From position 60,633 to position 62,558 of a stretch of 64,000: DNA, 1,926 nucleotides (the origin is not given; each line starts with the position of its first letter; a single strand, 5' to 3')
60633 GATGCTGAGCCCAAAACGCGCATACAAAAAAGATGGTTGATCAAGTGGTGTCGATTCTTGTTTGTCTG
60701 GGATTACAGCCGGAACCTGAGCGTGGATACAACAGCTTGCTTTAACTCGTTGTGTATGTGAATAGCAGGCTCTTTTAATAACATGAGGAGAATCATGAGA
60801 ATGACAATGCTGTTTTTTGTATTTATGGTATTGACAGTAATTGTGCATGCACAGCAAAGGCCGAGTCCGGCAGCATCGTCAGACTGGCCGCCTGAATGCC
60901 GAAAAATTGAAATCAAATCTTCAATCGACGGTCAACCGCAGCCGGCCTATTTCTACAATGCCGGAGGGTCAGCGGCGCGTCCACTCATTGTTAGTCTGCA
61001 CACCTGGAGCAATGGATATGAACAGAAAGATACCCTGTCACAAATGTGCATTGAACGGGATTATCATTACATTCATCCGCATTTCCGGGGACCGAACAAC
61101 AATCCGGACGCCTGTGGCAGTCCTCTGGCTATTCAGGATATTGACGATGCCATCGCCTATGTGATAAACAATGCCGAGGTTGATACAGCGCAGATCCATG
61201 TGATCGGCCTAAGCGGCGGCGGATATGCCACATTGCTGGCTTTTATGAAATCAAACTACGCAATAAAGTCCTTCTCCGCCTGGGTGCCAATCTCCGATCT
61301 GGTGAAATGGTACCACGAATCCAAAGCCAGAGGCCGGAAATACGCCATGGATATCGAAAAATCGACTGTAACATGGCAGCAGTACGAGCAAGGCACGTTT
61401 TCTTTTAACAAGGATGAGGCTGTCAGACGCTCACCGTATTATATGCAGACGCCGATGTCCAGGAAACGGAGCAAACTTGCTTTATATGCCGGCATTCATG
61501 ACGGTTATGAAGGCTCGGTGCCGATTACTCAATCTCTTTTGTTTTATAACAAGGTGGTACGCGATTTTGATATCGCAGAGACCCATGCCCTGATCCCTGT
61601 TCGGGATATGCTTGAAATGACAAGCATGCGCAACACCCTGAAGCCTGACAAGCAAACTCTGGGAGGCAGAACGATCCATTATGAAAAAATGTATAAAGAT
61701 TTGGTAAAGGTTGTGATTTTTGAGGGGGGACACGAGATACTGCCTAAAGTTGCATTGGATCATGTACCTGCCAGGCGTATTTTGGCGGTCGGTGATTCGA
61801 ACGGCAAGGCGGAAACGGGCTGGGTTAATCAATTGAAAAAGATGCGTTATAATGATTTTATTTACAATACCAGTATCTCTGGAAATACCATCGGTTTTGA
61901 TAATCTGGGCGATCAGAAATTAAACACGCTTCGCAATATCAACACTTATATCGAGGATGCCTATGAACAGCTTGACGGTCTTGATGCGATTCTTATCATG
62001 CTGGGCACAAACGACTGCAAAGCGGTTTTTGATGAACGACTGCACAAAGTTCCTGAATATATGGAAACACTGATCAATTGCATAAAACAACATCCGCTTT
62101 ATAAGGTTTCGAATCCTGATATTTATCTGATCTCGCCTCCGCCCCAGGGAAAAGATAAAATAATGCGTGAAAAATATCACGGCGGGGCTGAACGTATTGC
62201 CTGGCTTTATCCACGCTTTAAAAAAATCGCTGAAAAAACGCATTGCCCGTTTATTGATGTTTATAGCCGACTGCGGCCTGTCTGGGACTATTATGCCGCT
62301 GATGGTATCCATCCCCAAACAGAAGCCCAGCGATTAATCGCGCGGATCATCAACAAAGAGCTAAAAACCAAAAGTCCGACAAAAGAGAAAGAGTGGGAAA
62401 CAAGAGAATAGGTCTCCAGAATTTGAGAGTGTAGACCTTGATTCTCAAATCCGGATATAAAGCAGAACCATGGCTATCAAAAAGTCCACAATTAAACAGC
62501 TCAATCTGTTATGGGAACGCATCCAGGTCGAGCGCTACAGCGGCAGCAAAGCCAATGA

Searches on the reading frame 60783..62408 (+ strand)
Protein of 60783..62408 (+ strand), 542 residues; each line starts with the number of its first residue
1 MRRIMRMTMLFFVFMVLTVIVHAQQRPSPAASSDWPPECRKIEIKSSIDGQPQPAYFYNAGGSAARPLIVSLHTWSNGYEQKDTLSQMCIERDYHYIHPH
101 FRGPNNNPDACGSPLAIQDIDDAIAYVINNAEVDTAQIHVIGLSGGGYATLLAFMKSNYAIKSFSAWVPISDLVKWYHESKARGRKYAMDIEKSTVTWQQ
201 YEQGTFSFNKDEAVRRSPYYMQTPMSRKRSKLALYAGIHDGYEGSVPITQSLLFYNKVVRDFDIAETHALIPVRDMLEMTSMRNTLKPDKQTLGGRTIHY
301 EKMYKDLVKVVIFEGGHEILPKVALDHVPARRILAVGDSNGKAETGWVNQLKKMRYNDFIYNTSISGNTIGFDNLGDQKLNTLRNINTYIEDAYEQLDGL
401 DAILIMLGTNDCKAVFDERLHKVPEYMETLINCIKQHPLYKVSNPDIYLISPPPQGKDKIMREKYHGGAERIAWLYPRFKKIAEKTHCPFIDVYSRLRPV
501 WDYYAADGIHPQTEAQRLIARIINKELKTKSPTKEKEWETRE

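Call 9: search_protein_families(library=pfam, proteins=[window:60783-62408:+], max_evalue=0.001)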
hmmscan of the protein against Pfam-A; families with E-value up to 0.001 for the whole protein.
window:60783-62408:+ (542 aa): 4 families
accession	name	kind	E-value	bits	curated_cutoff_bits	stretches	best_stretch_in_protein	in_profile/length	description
PF13472.12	Lipase_GDSL_2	-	2.4e-15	57.9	32.9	1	337-517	11-177/178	GDSL-like Lipase/Acylhydrolase family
PF00657.28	Lipase_GDSL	-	7.3e-10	39.8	23.6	1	333-522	1-207/208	GDSL-like Lipase/Acylhydrolase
PF20434.5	BD-FAE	-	1e-08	35.4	26.8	1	61-158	8-111/215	BD-FAE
PF00326.27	Peptidase_S9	-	2.6e-07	30.8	22.6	1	117-258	45-170/213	Prolyl oligopeptidase family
